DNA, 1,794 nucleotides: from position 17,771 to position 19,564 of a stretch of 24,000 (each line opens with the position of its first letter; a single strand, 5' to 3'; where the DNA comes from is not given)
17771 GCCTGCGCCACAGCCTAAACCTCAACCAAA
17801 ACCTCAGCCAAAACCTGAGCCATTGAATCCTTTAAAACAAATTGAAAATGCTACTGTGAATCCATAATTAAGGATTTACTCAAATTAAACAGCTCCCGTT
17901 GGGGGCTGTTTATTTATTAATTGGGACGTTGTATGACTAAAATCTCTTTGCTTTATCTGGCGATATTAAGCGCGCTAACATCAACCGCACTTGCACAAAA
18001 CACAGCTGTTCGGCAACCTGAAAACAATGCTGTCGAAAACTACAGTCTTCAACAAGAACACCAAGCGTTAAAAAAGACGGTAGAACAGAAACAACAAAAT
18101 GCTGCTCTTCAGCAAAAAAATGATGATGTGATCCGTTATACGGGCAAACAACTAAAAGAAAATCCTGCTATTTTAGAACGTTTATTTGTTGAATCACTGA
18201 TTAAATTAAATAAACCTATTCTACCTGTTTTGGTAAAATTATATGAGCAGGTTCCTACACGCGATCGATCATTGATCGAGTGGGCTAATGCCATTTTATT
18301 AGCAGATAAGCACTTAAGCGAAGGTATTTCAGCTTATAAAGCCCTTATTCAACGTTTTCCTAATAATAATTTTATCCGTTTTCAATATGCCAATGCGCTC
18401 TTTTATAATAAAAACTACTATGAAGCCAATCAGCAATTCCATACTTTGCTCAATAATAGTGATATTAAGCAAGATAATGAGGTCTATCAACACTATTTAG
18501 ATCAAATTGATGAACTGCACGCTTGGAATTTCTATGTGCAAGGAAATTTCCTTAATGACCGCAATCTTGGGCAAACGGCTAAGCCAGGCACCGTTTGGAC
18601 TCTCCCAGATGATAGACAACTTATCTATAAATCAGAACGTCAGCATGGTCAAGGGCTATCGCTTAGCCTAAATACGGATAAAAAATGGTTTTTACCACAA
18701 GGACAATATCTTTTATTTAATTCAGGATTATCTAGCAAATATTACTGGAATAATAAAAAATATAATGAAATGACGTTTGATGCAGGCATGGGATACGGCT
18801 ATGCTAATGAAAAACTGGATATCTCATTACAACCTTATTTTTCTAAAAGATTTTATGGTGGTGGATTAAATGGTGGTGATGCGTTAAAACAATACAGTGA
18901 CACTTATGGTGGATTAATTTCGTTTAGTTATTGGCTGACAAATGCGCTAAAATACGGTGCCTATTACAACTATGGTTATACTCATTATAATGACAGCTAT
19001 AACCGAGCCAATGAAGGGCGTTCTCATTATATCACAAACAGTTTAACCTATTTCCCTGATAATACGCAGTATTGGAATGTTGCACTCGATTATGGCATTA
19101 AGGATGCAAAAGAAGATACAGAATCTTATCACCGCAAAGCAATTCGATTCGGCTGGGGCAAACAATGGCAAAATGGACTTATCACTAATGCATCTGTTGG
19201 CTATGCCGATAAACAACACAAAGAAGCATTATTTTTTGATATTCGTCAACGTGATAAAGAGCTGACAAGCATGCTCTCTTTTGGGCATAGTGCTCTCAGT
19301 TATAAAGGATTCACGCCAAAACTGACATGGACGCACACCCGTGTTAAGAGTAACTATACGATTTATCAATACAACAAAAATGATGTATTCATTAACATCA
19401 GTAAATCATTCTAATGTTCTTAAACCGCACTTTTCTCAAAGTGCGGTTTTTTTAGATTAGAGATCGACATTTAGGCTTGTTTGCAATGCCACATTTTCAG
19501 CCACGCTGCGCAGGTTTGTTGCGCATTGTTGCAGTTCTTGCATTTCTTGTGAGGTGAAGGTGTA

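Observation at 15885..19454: A 3.5-kb low-GC island bracketed by two identical 33-bp USS-hairpin terminators in direct orientation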

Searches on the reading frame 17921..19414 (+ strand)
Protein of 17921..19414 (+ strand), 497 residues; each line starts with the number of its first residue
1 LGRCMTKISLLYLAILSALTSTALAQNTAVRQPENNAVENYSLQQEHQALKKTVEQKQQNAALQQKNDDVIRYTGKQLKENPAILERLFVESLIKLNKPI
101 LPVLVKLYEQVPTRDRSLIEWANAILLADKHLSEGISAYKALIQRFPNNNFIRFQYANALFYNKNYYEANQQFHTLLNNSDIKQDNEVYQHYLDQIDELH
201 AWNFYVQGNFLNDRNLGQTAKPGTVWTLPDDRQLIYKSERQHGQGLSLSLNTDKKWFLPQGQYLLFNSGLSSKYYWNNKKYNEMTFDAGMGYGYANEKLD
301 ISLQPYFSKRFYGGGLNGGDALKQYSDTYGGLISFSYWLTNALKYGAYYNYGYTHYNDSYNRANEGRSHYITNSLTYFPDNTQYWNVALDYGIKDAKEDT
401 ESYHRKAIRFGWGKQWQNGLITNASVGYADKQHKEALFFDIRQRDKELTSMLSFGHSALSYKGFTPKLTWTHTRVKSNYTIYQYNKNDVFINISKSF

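Call 7: search_protein_families(library=pfam, proteins=[window:17921-19414:+], max_evalue=0.01)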
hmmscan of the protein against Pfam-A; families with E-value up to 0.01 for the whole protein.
window:17921-19414:+ (497 aa): 2 families
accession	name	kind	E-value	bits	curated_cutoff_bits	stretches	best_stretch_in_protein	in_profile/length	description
PF04575.19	SlipAM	-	1.1e-65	222.5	22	1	202-497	1-288/288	Surface lipoprotein assembly modifier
PF24575.1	TPR_Slam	-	1.9e-25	89.8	35.2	1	72-173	2-104/104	Surface lipoprotein assembly modifier, N-terminal TPR repeats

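Call 20: find_homologous_proteins(query=window:17921-19414:+, max_evalue=1e-20)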
Query window:17921-19414:+ (497 aa): 31 proteins with E <= 1e-20 among 8000 candidates.
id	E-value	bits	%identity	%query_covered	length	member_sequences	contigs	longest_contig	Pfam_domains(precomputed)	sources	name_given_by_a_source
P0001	0.0e+0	1125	100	99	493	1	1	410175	PF24575.2,PF04575.20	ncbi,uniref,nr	ncbi:DUF560 domain-containing protein [Pasteurellaceae bacterium HPA106]|uniref:surface lipoprotein 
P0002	4.3e-279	945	84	99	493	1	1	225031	PF24575.2,PF04575.20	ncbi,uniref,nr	ncbi:surface lipoprotein assembly modifier [Spirabiliibacterium falconis]|uniref:surface lipoprotein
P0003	2.0e-151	524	48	98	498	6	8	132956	PF24575.2,PF04575.20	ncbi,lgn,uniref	ncbi:surface lipoprotein assembly modifier [Avibacterium avium]|uniref:surface lipoprotein assembly 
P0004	2.7e-137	477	46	99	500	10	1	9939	PF24575.2,PF04575.20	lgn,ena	-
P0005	9.0e-132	459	44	99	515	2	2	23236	PF24575.2,PF04575.20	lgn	-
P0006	4.7e-131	456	44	99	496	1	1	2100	PF24575.2,PF04575.20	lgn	-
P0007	6.3e-130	453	45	96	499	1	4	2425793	PF24575.2,PF11059.15,PF04575.20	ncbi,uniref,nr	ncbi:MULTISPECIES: surface lipoprotein assembly modifier [Rodentibacter]|uniref:surface lipoprotein 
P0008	7.1e-130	453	43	99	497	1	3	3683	PF24575.2,PF04575.20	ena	-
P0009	6.9e-129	449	45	99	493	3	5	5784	PF24575.2,PF04575.20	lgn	-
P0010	7.1e-129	449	43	99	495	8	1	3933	PF24575.2,PF04575.20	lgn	-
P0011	1.2e-128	449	42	99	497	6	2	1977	PF24575.2,PF04575.20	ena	-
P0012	7.9e-127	442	43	99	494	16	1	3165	PF24575.2,PF04575.20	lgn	-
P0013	8.0e-127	442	43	99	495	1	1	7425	PF24575.2,PF04575.20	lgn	-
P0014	1.8e-126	441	41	100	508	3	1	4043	PF24575.2,PF04575.20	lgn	-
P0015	2.5e-126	441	42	99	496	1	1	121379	PF24575.2,PF04575.20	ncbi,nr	ncbi:hypothetical protein A1D22_01460 [Pasteurellaceae bacterium LFhippo2]|nr:hypothetical protein [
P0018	5.2e-121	423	43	99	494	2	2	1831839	PF24575.2,PF04575.20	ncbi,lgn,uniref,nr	ncbi:hypothetical protein A6B43_02735 [Vespertiliibacter pulmonis]|uniref:Uncharacterized protein DU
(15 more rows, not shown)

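Call 22: find_encoding_contigs(protein=P0003, flank=6000, max_places=4)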
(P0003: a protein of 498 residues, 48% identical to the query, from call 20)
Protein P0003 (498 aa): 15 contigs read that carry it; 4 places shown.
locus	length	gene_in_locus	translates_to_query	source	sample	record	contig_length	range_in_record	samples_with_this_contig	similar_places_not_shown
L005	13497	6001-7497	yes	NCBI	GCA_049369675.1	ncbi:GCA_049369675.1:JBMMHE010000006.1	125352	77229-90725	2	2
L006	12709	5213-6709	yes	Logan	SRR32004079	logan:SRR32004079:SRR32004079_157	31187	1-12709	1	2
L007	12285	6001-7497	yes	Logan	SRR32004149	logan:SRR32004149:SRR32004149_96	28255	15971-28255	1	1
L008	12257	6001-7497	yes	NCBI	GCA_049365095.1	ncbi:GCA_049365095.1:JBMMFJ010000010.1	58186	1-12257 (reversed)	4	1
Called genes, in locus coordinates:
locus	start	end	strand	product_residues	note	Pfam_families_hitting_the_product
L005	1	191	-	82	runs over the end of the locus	PF02609:Exonuc_VII_S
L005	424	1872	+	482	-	PF22025:ThiI_fer, PF02926:THUMP, PF02568:ThiI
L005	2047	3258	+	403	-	PF03616:Glt_symporter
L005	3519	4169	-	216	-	PF12762:DDE_Tnp_IS1595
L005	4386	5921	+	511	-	PF01298:TbpB_B_D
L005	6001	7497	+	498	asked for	PF24575:TPR_Slam, PF04575:SlipAM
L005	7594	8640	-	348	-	PF01408:GFO_IDH_MocA, PF22725:GFO_IDH_MocA_C3, PF02894:GFO_IDH_MocA_C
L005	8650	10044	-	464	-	PF01554:MatE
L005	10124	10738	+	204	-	PF00677:Lum_binding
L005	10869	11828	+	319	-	PF03547:Mem_trans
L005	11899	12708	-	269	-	PF01263:Aldose_epim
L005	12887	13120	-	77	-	-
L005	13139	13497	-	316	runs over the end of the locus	PF00056:Ldh_1_N, PF02866:Ldh_1_C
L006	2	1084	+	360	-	?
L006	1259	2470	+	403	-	PF03616:Glt_symporter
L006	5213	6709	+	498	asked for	PF24575:TPR_Slam, PF04575:SlipAM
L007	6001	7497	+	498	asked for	PF24575:TPR_Slam, PF04575:SlipAM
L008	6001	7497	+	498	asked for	PF24575:TPR_Slam, PF04575:SlipAM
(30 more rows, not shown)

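Call 23: find_encoding_contigs(protein=P0007, flank=6000, max_places=3)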
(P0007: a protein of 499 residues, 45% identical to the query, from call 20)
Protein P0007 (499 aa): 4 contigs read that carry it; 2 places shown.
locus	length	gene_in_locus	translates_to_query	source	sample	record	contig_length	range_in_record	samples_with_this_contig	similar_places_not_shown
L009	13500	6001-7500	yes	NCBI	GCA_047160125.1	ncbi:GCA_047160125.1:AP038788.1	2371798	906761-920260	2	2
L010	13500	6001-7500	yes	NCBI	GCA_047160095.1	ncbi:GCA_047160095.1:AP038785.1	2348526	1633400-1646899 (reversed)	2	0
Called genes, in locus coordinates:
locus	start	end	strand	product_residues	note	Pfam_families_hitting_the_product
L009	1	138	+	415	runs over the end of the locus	PF00278:Orn_DAP_Arg_deC, PF01168:Ala_racemase_N (weak), PF02784:Orn_Arg_deC_N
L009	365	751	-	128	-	PF01479:S4, PF28601:HSP15_C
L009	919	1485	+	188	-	PF00293:NUDIX, PF22327:Nudt16-like (weak)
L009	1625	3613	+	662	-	PF03169:OPT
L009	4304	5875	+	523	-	PF01298:TbpB_B_D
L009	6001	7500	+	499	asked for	PF24575:TPR_Slam, PF04575:SlipAM, PF11059:DUF2860 (weak)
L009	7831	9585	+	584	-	PF08479:POTRA_2, PF17287:POTRA_3, PF03865:ShlB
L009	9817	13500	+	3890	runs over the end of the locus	PF05860:TPS, PF13018:ESPR, PF05594:Fil_haemagg (faint), PF13332:Fil_haemagg_2, PF04829:PT-VENN (weak)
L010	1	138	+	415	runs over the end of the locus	PF00278:Orn_DAP_Arg_deC, PF01168:Ala_racemase_N (weak), PF02784:Orn_Arg_deC_N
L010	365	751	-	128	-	PF01479:S4, PF28601:HSP15_C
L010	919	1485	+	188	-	PF00293:NUDIX, PF22327:Nudt16-like (weak)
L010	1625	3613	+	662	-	PF03169:OPT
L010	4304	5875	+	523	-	PF01298:TbpB_B_D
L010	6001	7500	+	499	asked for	PF24575:TPR_Slam, PF04575:SlipAM, PF11059:DUF2860 (weak)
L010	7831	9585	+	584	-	PF08479:POTRA_2, PF17287:POTRA_3, PF03865:ShlB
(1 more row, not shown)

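Call 24: find_encoding_contigs(protein=P0015, flank=6000, max_places=2)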
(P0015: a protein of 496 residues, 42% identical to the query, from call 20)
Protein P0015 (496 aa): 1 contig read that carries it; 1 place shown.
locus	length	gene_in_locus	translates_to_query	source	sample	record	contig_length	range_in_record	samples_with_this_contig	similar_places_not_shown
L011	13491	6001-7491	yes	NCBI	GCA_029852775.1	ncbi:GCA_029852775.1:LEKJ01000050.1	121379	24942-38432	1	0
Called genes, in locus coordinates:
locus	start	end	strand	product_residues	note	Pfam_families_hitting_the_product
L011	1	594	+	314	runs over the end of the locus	PF00532:Peripla_BP_1, PF13407:Peripla_BP_4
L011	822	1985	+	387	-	PF00465:Fe-ADH, PF13685:Fe-ADH_2, PF25137:ADH_Fe_C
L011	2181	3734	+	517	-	-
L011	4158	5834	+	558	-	PF01298:TbpB_B_D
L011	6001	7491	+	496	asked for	PF24575:TPR_Slam, PF04575:SlipAM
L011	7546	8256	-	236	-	PF02678:Pirin, PF17954:Pirin_C_2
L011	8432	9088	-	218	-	PF00881:Nitroreductase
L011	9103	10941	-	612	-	PF00009:GTP_EFTU, PF01926:MMR_HSR1 (weak), PF03144:GTP_EFTU_D2, PF25461:Beta-barrel_SelB, PF09106:WHD_2nd_SelB, PF21214:WHD_2nd_SelB_bact, PF09107:WHD_3rd_SelB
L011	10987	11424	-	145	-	-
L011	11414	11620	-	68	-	-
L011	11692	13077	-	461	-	PF00266:Aminotran_5 (faint), PF12390:Se-cys_synth_N, PF03841:SelA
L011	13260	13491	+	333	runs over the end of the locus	PF00356:LacI, PF00532:Peripla_BP_1, PF13407:Peripla_BP_4, PF13377:Peripla_BP_3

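Call 64: find_encoding_contigs(protein=P0018, flank=5000, max_places=1)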
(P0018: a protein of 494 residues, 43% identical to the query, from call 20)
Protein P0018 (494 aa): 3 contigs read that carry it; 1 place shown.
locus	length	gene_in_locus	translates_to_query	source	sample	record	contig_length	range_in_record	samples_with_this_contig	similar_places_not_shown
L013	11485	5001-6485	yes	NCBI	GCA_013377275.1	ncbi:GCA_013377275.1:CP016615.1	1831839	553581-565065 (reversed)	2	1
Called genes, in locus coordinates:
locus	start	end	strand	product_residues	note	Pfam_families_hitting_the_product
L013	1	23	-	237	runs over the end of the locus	PF01596:Methyltransf_3 (weak), PF01170:UPF0020, PF02384:N6_Mtase (weak), PF05175:MTS, PF06325:PrmA, PF13847:Methyltransf_31, PF08241:Methyltransf_11, PF13649:Methyltransf_25, +4 more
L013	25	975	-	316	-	PF00485:PRK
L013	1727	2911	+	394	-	PF00009:GTP_EFTU, PF03144:GTP_EFTU_D2, PF03143:GTP_EFTU_D3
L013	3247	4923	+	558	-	-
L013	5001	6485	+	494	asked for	PF24575:TPR_Slam, PF04575:SlipAM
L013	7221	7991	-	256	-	PF00929:RNase_T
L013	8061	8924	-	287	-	PF01430:HSP33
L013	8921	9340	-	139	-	PF01479:S4, PF28601:HSP15_C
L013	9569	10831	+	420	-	PF07498:Rho_N, PF07497:Rho_RNA_bind, PF00006:ATP-synt_ab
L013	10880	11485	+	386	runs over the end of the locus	PF00034:Cytochrom_C (faint), PF03150:CCP_MauG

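Call 65: find_encoding_contigs(protein=P0005, flank=5000, max_places=1)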
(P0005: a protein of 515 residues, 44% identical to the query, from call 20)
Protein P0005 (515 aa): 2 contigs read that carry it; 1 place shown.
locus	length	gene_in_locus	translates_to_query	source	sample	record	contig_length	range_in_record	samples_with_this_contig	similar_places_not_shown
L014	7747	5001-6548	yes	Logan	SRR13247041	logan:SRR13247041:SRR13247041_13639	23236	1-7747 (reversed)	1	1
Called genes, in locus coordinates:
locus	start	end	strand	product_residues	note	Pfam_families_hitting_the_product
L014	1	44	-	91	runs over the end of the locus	PF00216:Bac_DNA_binding, PF18291:HU-HIG (weak)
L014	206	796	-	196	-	PF04222:DUF416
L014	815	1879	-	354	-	PF01208:URO-D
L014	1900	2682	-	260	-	PF09297:Zn_ribbon_NUD, PF00293:NUDIX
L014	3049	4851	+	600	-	PF01298:TbpB_B_D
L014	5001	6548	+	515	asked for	PF24575:TPR_Slam, PF04575:SlipAM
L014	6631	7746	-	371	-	?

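Call 66: find_encoding_contigs(protein=P0004, flank=5000, max_places=1)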
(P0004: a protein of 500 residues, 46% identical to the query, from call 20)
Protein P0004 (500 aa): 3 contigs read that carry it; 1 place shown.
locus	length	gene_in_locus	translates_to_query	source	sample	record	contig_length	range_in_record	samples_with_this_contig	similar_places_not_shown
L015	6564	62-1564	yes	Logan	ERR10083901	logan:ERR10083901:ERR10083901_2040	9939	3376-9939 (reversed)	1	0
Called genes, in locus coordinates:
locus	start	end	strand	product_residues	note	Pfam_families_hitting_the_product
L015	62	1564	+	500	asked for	PF24575:TPR_Slam, PF04575:SlipAM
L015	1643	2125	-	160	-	PF00210:Ferritin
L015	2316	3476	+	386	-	PF25917:BSH_RND, PF25973:BSH_CzcB (faint), PF25881:HH_YBHG, PF25885:HH_EMRA, PF25963:Beta-barrel_AAEA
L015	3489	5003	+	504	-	PF00083:Sugar_tr, PF03137:OATP (faint), PF07690:MFS_1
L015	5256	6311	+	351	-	PF13531:SBP_bac_11, PF01547:SBP_bac_1, PF13416:SBP_bac_8, PF13343:SBP_bac_6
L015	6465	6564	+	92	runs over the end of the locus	PF01381:HTH_3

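Call 73: search_dna_similar(query=window:17933-19414:+, collection=plasmids, mode=protein, max_rows=10)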
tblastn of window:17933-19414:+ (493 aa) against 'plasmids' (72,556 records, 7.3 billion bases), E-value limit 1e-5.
Records with a match: 12; places in all: 14; records where one place covers at least 80% of the query: 9.
Best place of each record, by identity: <60% 12.
By first word of the organism name: Acinetobacter 6; Neisseria 2; Novosphingobium 2; Salmonella 1; Erwinia 1.
By predicted mobility (MOB-suite, as given by PLSDB): non-mobilizable 6; mobilizable 5; conjugative 1.
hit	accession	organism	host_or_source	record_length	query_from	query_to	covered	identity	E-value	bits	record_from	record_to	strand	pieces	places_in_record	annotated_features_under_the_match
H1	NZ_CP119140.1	Neisseria gonorrhoeae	Homo sapiens,whole organism,blood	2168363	66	493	87%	29.5%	3e-42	168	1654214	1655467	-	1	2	none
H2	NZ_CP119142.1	Neisseria gonorrhoeae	Homo sapiens,whole organism,synovial ...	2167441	66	493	87%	29.3%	4e-42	168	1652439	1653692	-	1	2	none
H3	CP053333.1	Salmonella enterica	Isolate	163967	111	493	78%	27.9%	3e-40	162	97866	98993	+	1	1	none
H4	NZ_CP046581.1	Erwinia sp. E602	Soil,soil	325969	70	493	86%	23.4%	7e-21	103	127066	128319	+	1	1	porin family protein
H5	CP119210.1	Acinetobacter soli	Homo sapiens,blood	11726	81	493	84%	23.0%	6e-18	95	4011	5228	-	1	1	surface lipoprotein assembly modifier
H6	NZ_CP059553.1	Acinetobacter seifertii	Brewery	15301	81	491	83%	22.9%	2e-17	93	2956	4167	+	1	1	surface lipoprotein assembly modifier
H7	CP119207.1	Acinetobacter soli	Homo sapiens,blood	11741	81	491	83%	22.9%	2e-17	93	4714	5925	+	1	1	surface lipoprotein assembly modifier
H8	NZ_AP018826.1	Acinetobacter ursingii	Lemna minor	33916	81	491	83%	22.7%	1e-16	91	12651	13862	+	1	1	surface lipoprotein assembly modifier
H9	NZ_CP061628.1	Acinetobacter seifertii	Homo sapiens,blood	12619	81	491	83%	22.7%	2e-16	91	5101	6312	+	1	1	surface lipoprotein assembly modifier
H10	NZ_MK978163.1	Acinetobacter lwoffii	-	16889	97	493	81%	23.4%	1e-17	94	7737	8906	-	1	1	surface lipoprotein assembly modifier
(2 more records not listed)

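Call 74: search_dna_similar(query=window:17933-19414:+, collection=phages, mode=protein, max_rows=10)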
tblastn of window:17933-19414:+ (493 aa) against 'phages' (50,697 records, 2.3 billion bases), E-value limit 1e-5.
No match.
